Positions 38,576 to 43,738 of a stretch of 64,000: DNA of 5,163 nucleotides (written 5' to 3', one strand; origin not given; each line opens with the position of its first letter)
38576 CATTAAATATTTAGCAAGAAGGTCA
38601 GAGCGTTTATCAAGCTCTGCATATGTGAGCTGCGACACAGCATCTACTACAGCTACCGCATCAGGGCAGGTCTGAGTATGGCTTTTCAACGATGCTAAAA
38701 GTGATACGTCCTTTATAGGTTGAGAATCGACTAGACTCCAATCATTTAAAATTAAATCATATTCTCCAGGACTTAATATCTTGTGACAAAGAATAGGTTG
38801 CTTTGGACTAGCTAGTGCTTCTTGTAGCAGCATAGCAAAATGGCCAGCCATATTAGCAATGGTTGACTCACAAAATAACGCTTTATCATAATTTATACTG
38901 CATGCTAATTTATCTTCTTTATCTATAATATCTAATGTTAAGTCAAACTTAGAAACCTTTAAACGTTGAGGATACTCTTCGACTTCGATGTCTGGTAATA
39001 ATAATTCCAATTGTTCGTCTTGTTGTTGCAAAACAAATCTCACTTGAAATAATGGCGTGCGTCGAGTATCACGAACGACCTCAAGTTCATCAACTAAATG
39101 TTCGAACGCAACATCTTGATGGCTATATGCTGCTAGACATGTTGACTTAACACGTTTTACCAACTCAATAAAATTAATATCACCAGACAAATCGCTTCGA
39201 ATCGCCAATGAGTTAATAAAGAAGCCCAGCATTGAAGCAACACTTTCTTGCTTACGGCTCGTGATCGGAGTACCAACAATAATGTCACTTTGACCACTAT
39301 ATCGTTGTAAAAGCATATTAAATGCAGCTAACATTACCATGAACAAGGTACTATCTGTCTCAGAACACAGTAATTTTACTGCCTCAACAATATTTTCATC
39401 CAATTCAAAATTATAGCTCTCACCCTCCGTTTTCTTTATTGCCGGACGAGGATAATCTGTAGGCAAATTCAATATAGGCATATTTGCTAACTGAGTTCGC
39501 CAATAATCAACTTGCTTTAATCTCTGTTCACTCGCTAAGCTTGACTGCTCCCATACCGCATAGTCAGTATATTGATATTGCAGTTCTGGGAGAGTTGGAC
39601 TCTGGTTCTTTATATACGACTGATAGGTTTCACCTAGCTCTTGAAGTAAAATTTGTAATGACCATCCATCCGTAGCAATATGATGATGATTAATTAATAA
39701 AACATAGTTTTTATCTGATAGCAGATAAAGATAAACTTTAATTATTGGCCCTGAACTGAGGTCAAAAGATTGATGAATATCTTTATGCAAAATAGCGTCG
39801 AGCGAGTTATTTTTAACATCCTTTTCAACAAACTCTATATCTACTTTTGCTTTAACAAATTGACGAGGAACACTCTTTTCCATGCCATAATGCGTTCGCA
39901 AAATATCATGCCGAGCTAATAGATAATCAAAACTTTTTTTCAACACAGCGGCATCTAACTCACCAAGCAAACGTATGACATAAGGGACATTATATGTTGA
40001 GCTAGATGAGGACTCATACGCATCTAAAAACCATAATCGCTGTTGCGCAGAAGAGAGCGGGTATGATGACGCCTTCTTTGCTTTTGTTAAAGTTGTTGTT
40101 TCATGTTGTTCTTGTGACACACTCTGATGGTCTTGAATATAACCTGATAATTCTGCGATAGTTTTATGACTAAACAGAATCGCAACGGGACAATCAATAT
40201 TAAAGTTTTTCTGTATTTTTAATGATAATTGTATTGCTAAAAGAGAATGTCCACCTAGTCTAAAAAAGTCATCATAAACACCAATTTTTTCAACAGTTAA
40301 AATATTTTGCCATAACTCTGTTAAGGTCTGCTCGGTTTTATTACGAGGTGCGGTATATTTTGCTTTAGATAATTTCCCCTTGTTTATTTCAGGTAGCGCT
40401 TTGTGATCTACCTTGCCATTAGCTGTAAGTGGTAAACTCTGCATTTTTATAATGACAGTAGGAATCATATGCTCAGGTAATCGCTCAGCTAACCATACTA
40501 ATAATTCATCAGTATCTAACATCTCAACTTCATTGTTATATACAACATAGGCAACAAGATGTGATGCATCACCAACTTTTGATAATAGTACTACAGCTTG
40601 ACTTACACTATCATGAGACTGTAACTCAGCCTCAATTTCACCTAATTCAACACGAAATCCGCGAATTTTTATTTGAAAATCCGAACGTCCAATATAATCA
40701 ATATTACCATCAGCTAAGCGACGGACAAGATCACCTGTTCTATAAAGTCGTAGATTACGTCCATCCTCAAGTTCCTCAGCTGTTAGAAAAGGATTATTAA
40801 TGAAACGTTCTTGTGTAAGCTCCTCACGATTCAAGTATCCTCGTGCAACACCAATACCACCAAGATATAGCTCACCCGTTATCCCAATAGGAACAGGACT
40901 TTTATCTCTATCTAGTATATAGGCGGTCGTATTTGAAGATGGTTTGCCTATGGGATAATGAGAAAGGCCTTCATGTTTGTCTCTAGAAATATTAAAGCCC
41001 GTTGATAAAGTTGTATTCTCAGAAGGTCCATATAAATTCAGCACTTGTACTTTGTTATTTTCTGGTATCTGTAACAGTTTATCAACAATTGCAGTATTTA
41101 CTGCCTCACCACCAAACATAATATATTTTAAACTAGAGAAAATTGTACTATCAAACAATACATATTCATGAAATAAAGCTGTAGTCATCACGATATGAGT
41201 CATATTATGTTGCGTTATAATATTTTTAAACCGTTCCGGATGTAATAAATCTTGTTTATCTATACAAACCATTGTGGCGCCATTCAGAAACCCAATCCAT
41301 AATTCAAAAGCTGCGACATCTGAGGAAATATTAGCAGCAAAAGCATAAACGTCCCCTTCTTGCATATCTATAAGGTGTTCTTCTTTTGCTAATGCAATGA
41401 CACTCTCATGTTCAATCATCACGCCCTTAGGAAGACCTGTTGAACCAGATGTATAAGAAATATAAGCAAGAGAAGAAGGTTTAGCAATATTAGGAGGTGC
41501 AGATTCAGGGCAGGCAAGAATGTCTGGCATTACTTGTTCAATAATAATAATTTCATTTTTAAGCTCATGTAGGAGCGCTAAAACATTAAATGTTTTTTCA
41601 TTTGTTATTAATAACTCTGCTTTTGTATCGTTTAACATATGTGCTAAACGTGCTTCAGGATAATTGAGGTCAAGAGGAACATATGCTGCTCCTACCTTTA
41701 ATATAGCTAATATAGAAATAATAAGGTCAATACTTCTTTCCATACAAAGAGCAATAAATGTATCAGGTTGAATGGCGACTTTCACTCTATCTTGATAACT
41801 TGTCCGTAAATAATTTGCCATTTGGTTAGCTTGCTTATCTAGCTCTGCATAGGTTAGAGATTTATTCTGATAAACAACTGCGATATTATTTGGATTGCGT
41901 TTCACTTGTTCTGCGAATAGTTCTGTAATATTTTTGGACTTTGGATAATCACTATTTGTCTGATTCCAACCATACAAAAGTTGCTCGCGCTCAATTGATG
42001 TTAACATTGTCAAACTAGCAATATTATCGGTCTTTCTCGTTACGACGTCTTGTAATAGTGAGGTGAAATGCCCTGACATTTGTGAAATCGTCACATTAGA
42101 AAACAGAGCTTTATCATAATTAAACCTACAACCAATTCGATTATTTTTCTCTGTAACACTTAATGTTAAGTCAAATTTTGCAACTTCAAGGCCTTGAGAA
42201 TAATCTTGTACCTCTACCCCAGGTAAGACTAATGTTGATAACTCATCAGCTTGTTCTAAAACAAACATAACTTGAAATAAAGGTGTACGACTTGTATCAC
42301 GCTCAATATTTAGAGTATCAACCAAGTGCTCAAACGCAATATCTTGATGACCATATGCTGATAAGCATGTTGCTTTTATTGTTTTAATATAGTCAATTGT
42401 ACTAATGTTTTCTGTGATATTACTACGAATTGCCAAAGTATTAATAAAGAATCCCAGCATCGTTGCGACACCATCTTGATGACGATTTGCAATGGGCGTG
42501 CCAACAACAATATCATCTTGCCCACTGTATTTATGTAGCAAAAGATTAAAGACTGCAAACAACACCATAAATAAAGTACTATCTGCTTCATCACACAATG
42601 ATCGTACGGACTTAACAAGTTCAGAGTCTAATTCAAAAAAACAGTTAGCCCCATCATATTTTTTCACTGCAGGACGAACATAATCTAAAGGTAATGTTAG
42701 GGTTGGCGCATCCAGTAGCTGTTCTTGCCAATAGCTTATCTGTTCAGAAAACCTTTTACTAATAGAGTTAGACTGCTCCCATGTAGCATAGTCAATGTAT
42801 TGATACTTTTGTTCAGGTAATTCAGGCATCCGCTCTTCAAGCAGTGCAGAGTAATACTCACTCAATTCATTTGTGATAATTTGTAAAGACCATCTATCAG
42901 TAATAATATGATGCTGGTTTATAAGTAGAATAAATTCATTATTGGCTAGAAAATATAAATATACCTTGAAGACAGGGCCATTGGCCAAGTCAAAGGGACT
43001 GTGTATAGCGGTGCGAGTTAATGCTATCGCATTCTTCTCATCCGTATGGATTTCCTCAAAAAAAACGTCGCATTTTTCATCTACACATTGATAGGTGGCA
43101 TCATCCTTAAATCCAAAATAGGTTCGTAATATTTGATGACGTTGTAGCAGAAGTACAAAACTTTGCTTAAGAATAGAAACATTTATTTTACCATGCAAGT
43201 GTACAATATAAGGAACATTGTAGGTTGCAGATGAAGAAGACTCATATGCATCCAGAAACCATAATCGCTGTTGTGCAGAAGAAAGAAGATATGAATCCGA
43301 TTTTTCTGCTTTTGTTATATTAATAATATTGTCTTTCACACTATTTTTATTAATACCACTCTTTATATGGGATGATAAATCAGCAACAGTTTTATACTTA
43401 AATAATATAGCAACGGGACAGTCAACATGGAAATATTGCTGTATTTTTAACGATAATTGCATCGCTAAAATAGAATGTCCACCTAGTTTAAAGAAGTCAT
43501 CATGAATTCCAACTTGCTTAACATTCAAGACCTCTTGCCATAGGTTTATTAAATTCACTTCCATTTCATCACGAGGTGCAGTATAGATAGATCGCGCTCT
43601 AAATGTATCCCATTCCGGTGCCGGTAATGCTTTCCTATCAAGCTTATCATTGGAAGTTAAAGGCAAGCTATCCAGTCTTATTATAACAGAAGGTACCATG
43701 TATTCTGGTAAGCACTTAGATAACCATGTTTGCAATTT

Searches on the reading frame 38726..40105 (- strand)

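Call 73: search_protein_families(library=pfam, proteins=[window:38726-40105:-], max_evalue=0.01)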
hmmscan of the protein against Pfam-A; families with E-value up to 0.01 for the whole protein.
window:38726-40105:- (460 aa): 1 family
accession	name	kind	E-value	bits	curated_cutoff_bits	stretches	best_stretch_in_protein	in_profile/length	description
PF00668.25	Condensation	-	8.4e-117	391.1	30.6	1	13-452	3-455/456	Condensation domain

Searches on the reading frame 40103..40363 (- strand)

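Call 73: search_protein_families(library=pfam, proteins=[window:40103-40363:-], max_evalue=0.01)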
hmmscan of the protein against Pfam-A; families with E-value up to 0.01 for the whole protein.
window:40103-40363:- (87 aa): 1 family
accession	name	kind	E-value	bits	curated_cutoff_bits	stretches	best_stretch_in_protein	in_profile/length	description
PF00550.31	PP-binding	-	8.7e-16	58.4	20.8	1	12-76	1-67/67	Phosphopantetheine attachment site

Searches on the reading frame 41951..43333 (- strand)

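Call 73: search_protein_families(library=pfam, proteins=[window:41951-43333:-], max_evalue=0.01)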
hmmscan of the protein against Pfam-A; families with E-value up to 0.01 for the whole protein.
window:41951-43333:- (461 aa): 1 family
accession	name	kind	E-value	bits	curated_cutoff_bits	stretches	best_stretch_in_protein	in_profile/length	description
PF00668.25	Condensation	-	1.3e-112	377.3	30.6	1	12-453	2-456/456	Condensation domain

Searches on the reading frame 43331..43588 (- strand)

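Call 73: search_protein_families(library=pfam, proteins=[window:43331-43588:-], max_evalue=0.01)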
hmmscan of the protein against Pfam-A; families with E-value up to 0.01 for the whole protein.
window:43331-43588:- (86 aa): 1 family
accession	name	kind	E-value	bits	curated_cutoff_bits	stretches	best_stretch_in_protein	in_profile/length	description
PF00550.31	PP-binding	-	1.4e-17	64.1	20.8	1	13-75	3-67/67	Phosphopantetheine attachment site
